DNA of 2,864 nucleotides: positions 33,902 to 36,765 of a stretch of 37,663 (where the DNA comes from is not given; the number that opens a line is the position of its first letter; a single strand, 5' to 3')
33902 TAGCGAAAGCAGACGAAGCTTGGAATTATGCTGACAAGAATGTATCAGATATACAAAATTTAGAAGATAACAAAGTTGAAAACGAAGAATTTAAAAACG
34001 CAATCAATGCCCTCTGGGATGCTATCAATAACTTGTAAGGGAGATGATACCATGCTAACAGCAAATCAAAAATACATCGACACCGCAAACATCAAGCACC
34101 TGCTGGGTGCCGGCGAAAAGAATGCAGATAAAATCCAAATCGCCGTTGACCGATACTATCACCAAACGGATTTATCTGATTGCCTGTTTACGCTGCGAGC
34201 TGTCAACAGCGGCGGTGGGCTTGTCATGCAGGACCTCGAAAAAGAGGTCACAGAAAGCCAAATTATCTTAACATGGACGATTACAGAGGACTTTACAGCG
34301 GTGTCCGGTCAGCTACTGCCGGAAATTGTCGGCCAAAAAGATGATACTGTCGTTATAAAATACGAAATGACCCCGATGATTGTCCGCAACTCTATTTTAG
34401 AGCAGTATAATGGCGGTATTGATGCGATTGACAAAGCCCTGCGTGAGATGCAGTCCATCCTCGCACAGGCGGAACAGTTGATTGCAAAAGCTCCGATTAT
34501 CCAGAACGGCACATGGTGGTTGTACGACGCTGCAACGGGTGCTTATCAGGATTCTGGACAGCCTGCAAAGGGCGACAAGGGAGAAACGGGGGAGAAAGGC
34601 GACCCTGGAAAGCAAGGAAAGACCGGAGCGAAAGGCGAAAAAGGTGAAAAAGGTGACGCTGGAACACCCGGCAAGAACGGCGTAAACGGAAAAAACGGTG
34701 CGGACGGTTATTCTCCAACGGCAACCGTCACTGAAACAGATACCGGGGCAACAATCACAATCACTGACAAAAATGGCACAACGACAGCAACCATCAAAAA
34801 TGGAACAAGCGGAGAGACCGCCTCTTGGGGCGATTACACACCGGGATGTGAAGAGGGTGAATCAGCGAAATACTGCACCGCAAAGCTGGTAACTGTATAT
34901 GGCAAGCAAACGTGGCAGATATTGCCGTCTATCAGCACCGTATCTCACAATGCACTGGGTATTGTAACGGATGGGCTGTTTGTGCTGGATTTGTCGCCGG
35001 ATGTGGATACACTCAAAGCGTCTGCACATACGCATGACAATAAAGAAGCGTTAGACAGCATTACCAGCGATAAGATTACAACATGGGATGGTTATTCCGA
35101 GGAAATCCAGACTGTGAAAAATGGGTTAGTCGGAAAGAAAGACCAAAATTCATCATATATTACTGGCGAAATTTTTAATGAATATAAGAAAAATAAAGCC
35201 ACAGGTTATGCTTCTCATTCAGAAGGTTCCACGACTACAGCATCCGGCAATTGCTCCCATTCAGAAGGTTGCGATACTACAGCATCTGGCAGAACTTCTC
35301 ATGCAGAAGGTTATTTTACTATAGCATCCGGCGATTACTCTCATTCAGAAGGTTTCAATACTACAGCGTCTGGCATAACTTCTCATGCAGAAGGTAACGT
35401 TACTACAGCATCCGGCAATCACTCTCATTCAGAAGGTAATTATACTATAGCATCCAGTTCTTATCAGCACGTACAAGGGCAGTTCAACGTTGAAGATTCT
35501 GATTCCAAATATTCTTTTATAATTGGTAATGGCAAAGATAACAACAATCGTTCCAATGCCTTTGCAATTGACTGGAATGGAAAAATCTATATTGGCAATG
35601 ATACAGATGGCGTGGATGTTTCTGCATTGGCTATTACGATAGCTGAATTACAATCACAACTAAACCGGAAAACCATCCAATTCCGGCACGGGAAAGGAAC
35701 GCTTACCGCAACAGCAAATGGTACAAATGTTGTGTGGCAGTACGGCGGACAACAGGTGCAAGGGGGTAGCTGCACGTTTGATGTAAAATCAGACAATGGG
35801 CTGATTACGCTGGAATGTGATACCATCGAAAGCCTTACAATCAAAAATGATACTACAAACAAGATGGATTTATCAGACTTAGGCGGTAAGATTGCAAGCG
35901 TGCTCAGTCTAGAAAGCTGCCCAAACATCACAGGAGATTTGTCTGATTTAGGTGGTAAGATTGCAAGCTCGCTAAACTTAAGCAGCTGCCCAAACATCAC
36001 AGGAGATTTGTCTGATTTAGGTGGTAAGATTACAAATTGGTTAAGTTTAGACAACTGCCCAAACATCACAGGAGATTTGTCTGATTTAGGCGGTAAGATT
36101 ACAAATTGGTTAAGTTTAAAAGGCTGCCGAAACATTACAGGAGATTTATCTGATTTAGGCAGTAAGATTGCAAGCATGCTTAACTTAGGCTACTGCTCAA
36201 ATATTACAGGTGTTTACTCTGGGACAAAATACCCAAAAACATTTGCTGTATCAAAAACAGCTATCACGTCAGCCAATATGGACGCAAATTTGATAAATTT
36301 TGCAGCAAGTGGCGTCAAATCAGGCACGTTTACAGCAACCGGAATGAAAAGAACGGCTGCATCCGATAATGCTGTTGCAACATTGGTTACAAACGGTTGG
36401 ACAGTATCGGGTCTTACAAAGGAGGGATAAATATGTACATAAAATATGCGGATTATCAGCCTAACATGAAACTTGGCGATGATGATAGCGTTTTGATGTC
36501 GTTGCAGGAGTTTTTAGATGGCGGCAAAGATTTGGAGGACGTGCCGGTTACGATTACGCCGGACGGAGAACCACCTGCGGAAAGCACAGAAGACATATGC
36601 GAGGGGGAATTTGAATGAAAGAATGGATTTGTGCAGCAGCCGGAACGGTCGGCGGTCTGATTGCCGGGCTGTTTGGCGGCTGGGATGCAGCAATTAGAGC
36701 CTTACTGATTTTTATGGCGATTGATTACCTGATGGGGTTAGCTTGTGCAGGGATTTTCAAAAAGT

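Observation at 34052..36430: Tail fibre combining collagen-like, adhesin-head-like and cysteine-containing leucine-rich repeats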

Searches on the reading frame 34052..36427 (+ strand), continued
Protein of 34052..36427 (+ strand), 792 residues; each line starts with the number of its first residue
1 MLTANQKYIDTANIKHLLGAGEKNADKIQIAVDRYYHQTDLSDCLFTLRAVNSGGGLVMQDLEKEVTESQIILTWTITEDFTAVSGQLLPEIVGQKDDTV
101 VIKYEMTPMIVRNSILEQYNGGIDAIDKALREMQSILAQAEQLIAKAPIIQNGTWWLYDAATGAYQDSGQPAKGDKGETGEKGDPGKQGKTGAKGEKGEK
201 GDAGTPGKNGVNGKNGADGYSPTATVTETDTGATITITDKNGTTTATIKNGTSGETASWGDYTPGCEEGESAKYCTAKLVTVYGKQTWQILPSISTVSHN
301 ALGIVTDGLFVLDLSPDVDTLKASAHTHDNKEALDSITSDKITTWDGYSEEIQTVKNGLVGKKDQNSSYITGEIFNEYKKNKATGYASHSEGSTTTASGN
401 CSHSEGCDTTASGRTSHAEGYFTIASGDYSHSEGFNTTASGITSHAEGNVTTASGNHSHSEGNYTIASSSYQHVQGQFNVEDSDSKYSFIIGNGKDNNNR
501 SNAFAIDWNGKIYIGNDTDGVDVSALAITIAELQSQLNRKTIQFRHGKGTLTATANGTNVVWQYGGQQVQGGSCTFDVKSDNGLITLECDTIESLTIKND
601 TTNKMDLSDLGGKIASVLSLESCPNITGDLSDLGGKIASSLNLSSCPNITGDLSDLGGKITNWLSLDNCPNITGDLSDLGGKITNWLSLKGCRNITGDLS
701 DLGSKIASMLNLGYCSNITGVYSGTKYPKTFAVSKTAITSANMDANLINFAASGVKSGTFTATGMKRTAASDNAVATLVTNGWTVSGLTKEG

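Call 12: search_protein_families(library=ncbifam, proteins=[window:34052-36427:+], max_evalue=10)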
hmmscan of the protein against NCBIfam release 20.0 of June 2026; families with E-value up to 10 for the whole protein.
window:34052-36427:+ (792 aa): 4 families
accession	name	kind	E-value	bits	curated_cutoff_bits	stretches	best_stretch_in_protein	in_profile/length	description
NF038329.2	gly_rich_SclB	equivalog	6.5e-10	38.5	325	1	172-267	115-278/442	LPXTG-anchored collagen-like adhesin Scl2/SclB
NF038330.1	adhesin_SclA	exception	5.6e-09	36.1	400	1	171-273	150-253/405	LPXTG-anchored collagen-like adhesin Scl1/SclA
NF046116.1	adhesin_Lcl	equivalog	9.9e-06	24.3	500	1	171-261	60-272/431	collagen-like adhesin Lcl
NF040983.1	BimA_second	exception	0.0031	16.4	600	1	394-462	193-261/381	trimeric autotransporter actin-nucleating factor BimA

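Call 76: find_encoding_contigs(protein=P0088, flank=7000, max_places=2)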
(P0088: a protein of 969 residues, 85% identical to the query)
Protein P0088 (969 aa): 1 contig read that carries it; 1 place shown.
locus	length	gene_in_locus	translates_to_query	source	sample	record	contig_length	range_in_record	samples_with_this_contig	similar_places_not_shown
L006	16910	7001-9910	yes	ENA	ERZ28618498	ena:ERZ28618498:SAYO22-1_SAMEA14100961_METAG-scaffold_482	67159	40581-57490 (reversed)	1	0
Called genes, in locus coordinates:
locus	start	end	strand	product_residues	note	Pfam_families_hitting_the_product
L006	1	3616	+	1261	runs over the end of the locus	-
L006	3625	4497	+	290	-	PF22768:SPP1_Dit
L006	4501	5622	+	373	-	PF14594:Sipho_Gp37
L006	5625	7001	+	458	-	PF13306:LRR_5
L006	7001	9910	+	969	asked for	PF01391:Collagen (weak)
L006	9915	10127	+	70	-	-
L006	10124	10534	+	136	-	PF05105:Phage_holin_4_1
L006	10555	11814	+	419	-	PF08291:Peptidase_M15_3, PF01183:Glyco_hydro_25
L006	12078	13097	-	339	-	PF14057:GGGtGRT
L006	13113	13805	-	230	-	-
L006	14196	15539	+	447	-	PF00209:SNF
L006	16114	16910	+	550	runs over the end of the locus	PF00501:AMP-binding, PF13193:AMP-binding_C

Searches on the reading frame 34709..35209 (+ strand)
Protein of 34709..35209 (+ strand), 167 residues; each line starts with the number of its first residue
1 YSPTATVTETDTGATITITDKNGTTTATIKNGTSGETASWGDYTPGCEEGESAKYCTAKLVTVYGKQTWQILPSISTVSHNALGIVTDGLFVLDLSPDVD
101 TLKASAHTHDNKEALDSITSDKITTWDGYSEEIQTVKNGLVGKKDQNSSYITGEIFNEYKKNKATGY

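Call 6: search_protein_families(library=pfam, proteins=[window:34709-35209:+], max_evalue=10)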
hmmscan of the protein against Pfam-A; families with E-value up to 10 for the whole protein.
seq(167 aa): 1 family
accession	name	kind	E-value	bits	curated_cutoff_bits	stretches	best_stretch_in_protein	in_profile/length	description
PF19079.5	CFSR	-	0.012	16.3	27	1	2-38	6-44/49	Collagen-flanked surface repeat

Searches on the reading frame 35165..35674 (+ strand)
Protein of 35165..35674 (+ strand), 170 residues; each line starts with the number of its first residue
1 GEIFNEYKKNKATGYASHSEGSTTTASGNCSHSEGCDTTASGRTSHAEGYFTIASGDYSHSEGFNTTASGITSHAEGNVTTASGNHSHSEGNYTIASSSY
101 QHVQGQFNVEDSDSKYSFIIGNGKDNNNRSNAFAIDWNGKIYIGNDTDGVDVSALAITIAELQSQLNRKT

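Call 6: search_protein_families(library=pfam, proteins=[window:35165-35674:+], max_evalue=10)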
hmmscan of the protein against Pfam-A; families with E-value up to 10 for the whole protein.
seq(170 aa): 1 family
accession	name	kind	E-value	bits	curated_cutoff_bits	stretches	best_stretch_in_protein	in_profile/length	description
PF05658.19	YadA_head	-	0.00059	20.6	25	2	37-59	5-27/27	YadA head domain repeat (2 copies)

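Call 33: search_solved_structures(query=A2, max_evalue=1, show_alignments=3)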
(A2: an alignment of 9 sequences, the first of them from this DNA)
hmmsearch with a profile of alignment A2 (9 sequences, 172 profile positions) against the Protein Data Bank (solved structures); distinct sequences matched with E-value up to 1: 9.
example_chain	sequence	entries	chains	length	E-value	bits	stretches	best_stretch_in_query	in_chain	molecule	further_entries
7o23_A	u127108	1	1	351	9e-16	61.7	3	15-96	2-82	Autotransporter adhesin BpaC,Autotransporter adhesin BpaC,General control transcription fa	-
9gh4_A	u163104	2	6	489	5.5e-05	26.6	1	12-127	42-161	Cell surface protein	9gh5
9u93_C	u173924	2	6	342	6.3e-05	26.4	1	14-103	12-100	Fusobacterium nucleatum CbpF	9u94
3ntn_A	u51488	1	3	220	0.014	18.7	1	37-134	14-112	UspA1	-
2xqh_A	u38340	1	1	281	0.018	18.4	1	11-135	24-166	IMMUNOGLOBULIN-BINDING PROTEIN EIBD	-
3pr7_A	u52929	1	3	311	0.052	16.9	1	11-134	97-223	UspA1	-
3s6l_A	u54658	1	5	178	0.059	16.7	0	13-101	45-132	Hep_Hag family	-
3wp8_A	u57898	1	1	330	0.18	15.1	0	53-102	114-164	Trimeric autotransporter adhesin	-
1p9h_A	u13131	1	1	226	0.89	12.9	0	18-170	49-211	Invasin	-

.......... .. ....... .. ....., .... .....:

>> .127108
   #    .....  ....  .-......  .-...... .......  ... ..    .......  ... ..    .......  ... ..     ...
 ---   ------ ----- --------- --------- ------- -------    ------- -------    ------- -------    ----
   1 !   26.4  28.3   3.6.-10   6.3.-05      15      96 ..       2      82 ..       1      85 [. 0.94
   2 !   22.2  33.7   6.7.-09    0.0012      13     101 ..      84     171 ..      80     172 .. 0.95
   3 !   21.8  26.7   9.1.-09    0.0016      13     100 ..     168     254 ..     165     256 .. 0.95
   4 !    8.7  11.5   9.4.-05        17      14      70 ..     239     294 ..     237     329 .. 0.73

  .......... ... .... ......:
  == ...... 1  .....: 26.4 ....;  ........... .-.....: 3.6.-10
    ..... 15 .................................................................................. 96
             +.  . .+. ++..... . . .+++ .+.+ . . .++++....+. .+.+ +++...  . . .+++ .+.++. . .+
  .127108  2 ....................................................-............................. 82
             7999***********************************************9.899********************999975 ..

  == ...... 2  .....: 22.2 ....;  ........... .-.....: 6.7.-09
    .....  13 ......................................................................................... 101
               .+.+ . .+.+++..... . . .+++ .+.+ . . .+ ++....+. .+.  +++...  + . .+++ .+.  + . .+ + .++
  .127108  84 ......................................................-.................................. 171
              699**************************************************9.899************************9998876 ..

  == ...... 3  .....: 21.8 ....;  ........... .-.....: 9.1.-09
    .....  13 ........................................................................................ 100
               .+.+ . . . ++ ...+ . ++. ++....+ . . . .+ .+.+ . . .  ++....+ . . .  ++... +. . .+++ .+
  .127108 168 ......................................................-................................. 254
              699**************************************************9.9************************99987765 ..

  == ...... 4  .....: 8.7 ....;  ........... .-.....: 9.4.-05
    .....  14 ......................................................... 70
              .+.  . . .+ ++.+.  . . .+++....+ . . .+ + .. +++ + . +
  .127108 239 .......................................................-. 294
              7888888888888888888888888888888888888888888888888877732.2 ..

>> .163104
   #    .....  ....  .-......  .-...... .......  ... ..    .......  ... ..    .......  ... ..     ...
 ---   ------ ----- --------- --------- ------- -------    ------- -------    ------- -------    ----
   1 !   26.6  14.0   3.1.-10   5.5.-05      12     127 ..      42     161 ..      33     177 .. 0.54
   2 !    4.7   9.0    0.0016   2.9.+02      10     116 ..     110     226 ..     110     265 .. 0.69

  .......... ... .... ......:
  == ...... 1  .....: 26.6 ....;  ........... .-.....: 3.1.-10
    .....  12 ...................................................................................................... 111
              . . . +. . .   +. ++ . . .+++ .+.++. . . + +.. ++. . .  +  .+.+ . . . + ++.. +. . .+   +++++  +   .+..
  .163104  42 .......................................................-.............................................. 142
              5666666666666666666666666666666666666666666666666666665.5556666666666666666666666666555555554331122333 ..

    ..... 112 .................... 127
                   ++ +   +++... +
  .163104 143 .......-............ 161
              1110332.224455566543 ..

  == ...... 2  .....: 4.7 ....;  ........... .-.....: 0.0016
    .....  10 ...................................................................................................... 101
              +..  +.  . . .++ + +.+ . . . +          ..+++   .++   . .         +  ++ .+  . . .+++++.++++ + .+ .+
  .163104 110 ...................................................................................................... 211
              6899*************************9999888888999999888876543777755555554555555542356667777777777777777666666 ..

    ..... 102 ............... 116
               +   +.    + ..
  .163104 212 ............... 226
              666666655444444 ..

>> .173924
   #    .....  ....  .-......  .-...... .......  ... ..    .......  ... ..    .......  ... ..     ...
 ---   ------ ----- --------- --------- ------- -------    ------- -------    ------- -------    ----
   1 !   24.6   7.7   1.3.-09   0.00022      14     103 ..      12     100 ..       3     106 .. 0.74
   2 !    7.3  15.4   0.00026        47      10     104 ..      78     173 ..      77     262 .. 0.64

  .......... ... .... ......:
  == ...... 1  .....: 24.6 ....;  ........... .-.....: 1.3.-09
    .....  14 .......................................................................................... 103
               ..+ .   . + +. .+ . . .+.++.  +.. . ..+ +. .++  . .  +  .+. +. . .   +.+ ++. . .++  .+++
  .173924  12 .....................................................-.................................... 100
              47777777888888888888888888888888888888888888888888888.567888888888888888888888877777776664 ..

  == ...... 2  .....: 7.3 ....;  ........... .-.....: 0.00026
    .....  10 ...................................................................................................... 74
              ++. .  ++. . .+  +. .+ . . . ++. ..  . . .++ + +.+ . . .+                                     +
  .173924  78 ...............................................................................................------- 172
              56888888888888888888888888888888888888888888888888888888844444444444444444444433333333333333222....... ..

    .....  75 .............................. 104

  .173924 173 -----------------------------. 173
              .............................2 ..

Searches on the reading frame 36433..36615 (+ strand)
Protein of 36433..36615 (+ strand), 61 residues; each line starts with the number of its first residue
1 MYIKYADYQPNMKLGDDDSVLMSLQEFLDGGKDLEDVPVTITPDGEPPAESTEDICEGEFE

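Call 4: search_protein_families(library=phrogs, proteins=[window:36433-36615:+], max_evalue=0.01)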
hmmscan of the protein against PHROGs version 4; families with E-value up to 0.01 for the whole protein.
window:36433-36615:+ (61 aa): 0 families

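Call 19: search_protein_families(library=pfam, proteins=[window:36433-36615:+], max_evalue=0.01)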
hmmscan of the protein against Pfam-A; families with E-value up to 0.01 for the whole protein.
window:36433-36615:+ (61 aa): 0 families
